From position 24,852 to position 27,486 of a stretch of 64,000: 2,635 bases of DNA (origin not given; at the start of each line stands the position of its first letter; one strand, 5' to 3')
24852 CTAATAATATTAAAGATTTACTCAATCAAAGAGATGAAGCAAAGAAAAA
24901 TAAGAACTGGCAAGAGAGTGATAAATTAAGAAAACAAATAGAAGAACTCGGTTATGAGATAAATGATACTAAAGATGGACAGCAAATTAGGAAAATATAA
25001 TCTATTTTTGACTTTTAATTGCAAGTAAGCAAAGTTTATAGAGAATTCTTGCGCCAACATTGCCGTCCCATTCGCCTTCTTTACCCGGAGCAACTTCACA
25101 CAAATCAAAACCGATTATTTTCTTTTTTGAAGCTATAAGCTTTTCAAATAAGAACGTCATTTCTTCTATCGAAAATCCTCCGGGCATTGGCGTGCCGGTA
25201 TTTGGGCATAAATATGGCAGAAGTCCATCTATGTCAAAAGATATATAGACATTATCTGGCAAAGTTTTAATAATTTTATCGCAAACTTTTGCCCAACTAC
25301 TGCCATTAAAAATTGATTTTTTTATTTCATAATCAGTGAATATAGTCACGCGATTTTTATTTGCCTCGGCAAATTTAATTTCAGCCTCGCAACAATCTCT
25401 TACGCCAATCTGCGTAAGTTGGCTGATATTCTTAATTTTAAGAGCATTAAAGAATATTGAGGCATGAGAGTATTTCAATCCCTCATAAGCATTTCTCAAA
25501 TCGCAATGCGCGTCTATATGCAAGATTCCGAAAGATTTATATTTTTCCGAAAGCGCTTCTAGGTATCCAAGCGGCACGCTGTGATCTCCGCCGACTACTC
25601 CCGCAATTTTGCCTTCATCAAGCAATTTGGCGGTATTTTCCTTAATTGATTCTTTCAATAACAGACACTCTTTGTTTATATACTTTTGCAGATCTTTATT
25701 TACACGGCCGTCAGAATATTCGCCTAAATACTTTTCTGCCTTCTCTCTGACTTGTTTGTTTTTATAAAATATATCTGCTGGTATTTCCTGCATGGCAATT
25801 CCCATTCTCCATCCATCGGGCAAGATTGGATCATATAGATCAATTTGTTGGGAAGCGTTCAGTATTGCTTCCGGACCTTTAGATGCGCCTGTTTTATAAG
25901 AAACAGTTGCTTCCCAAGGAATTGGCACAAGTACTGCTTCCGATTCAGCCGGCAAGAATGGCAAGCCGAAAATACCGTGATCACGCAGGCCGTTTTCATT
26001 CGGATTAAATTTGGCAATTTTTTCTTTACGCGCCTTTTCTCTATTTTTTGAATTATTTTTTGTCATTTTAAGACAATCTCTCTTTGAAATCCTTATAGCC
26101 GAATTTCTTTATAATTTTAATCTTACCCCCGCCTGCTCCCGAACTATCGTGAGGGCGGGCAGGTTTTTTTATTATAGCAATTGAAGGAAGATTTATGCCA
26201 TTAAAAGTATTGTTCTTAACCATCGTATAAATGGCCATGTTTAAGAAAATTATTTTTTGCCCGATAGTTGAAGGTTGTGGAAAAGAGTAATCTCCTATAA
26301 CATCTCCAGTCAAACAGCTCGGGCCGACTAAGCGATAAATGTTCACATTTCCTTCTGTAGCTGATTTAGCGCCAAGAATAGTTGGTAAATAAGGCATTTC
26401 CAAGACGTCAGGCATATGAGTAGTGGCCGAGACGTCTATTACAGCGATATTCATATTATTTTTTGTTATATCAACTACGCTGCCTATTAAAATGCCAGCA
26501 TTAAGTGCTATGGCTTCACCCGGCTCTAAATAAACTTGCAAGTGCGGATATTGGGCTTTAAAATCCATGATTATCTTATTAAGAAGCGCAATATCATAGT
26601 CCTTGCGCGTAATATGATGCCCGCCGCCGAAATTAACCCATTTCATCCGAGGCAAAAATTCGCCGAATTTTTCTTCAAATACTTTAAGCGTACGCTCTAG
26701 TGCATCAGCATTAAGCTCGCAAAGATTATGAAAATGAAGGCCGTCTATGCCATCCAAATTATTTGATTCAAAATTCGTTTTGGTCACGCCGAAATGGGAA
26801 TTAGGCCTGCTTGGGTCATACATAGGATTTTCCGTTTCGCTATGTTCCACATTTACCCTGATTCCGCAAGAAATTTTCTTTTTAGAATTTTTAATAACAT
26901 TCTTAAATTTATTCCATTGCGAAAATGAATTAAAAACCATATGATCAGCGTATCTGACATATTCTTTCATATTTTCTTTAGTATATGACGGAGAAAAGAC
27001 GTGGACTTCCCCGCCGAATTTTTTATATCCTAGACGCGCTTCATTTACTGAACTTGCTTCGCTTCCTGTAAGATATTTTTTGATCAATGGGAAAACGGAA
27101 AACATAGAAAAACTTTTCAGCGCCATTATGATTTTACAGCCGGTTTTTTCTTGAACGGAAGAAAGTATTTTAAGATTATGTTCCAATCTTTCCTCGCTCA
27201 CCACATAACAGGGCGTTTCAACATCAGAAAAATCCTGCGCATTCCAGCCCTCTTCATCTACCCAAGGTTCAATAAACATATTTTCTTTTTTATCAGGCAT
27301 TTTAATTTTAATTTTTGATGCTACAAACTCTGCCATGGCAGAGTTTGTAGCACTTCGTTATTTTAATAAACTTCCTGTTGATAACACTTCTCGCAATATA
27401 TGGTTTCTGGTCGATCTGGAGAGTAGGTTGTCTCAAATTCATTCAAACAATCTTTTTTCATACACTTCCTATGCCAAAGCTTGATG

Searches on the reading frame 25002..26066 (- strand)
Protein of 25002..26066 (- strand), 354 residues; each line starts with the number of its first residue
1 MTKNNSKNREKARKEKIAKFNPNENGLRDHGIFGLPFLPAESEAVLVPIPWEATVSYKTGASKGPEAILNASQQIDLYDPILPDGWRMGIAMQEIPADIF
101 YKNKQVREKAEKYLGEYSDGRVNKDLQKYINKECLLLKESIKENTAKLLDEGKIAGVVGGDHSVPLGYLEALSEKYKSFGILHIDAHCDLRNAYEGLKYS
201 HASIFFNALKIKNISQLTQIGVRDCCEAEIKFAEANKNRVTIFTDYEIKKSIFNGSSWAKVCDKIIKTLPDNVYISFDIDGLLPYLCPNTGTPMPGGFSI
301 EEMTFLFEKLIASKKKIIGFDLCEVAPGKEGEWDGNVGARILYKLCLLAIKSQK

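Call 13: search_protein_families(library=pfam, proteins=[window:25002-26066:-], max_evalue=0.00001)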
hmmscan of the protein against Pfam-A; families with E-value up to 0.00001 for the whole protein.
window:25002-26066:- (354 aa): 1 family
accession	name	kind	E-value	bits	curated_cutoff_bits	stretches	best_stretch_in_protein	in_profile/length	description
PF00491.26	Arginase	-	6.1e-53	180.5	22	1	43-344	2-276/280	Arginase family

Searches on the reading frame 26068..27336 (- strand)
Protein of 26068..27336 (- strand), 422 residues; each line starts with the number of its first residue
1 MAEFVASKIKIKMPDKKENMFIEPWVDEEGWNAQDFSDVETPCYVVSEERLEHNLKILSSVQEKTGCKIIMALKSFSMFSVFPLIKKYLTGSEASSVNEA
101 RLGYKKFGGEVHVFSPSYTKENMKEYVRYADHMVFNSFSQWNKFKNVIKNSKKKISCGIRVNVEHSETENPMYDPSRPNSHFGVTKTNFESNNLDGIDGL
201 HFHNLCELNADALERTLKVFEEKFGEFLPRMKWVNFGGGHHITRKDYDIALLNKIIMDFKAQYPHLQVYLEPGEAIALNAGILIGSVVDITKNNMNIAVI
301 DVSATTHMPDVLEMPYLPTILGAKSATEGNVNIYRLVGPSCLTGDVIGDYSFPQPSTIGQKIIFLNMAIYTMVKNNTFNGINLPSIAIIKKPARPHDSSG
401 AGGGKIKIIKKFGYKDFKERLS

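Call 13: search_protein_families(library=pfam, proteins=[window:26068-27336:-], max_evalue=0.00001)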
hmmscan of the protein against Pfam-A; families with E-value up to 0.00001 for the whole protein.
window:26068-27336:- (422 aa): 2 families
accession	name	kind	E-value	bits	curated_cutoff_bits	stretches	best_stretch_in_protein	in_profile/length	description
PF00278.28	Orn_DAP_Arg_deC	-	3e-11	43.9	23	1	47-367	5-94/95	Pyridoxal-dependent decarboxylase, C-terminal sheet domain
PF02784.22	Orn_Arg_deC_N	-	2.1e-06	27.7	23.4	1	67-277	18-246/247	Pyridoxal-dependent decarboxylase, pyridoxal binding domain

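Call 76: find_homologous_proteins(query=window:26068-27336:-)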
Query window:26068-27336:- (422 aa): 8000 proteins with E <= 0.001 among 8000 candidates; the best 120 are listed.
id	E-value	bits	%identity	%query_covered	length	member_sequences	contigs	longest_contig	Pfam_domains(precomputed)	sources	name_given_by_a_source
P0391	2.4e-274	928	100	95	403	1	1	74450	PF02784.23,PF00278.29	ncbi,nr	ncbi:MAG TPA: carboxynorspermidine decarboxylase [Candidatus Paceibacterota bacterium]|nr:carboxynor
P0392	5.1e-208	709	75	97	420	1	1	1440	PF00278.29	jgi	jgi:carboxynorspermidine decarboxylase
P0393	4.1e-205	700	73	99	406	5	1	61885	PF00278.29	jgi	-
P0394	4.9e-205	699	73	97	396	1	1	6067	PF00278.29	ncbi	-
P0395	9.8e-204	695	74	96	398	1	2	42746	PF00278.29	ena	-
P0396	1.3e-203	695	74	96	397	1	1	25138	PF00278.29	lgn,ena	-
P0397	2.4e-203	694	72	97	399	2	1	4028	PF00278.29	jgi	-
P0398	1.9e-202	691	74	96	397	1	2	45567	PF00278.29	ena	-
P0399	7.2e-202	689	74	96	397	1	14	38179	PF00278.29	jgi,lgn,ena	-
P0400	7.9e-202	689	74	97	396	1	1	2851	PF00278.29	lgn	-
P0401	8.1e-202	689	73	97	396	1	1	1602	PF00278.29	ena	-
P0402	1.4e-201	688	73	96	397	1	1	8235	PF00278.29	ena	-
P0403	1.9e-201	687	73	96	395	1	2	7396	PF00278.29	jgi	-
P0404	2.3e-201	687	73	97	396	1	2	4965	PF00278.29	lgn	-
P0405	4.2e-201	686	74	96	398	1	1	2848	PF00278.29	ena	-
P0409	1.2e-200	685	73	97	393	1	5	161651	PF02784.23,PF00278.29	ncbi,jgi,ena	-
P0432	1.3e-196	672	72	97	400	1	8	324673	PF00278.29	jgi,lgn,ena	-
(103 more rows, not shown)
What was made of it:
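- Checked: CANSDC probably starts at M20 (nt 27279; call 76).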

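Call 77: find_encoding_contigs(protein=P0393, flank=6000, max_places=1)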
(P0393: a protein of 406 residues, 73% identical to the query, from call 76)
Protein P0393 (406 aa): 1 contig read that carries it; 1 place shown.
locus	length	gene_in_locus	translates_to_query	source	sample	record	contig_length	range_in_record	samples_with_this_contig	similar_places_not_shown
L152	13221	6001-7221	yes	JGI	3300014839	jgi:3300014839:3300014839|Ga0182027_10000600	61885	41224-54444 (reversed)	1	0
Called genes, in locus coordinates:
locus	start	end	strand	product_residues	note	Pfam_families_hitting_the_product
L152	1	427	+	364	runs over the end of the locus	PF00226:DnaJ, PF01556:DnaJ_C, PF00684:DnaJ_CXXCXGXG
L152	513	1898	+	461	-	PF02784:Orn_Arg_deC_N, PF00278:Orn_DAP_Arg_deC (faint)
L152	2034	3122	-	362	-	PF01118:Semialdhyde_dh, PF02774:Semialdhyde_dhC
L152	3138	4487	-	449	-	PF00696:AA_kinase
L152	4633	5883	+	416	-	PF03435:Sacchrp_dh_NADP, PF16653:Sacchrp_dh_C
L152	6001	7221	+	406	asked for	PF00278:Orn_DAP_Arg_deC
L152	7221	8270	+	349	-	PF00491:Arginase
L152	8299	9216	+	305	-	PF00892:EamA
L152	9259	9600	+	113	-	-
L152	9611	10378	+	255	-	-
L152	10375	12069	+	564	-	PF00512:HisKA, PF02518:HATPase_c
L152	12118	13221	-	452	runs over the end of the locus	PF00133:tRNA-synt_1 (faint), PF01406:tRNA-synt_1e, PF09334:tRNA-synt_1g (weak), PF23493:CysS_C (faint)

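Call 78: find_encoding_contigs(protein=P0409, flank=6000, max_places=1)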
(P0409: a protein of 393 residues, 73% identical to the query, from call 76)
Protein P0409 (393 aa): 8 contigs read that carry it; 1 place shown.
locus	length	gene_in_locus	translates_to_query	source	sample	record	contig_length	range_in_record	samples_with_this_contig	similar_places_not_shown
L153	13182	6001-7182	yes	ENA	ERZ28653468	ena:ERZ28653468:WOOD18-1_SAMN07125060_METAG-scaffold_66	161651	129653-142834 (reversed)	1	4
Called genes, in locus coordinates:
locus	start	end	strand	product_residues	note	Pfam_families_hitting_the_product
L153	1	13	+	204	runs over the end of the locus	-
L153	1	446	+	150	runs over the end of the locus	-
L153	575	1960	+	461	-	PF02784:Orn_Arg_deC_N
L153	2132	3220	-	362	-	PF01118:Semialdhyde_dh, PF02774:Semialdhyde_dhC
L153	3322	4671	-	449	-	PF00696:AA_kinase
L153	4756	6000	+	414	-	PF03435:Sacchrp_dh_NADP, PF16653:Sacchrp_dh_C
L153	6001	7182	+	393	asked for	PF00278:Orn_DAP_Arg_deC (weak), PF02784:Orn_Arg_deC_N (weak)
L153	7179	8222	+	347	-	PF00491:Arginase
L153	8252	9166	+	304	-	PF00892:EamA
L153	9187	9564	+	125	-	-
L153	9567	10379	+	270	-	-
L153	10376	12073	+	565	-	PF00512:HisKA, PF02518:HATPase_c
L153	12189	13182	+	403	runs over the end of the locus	PF04183:IucA_IucC (weak)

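Call 79: find_encoding_contigs(protein=P0432, flank=6000, max_places=1)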
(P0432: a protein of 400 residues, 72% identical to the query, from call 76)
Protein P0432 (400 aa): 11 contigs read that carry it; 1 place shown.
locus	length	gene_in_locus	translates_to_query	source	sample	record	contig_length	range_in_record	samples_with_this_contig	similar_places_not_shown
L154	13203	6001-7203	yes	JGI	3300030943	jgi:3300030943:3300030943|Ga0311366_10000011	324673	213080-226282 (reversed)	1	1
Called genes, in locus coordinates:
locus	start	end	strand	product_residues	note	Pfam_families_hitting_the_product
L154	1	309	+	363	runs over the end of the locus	PF00226:DnaJ, PF01556:DnaJ_C, PF00684:DnaJ_CXXCXGXG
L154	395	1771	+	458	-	PF02784:Orn_Arg_deC_N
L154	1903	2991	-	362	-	PF01118:Semialdhyde_dh, PF02774:Semialdhyde_dhC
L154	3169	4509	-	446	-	PF00696:AA_kinase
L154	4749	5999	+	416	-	PF03435:Sacchrp_dh_NADP, PF16653:Sacchrp_dh_C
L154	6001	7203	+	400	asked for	PF00278:Orn_DAP_Arg_deC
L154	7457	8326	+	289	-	PF00795:CN_hydrolase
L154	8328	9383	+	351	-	PF04371:PAD_porph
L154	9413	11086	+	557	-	-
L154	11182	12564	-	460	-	PF00133:tRNA-synt_1 (faint), PF01406:tRNA-synt_1e, PF01921:tRNA-synt_1f (faint), PF09334:tRNA-synt_1g, PF23493:CysS_C (faint)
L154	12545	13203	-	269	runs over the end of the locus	PF01544:CorA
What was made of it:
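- On Polyamine (carboxyspermidine) pathway gene set: In L152, L153 and L154 CANSDH and CANSDC are adjacent with no intervening gene (calls 77-79).
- Three related genomes have CANSDH and CANSDC directly adjacent without the gene (calls 77-79).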
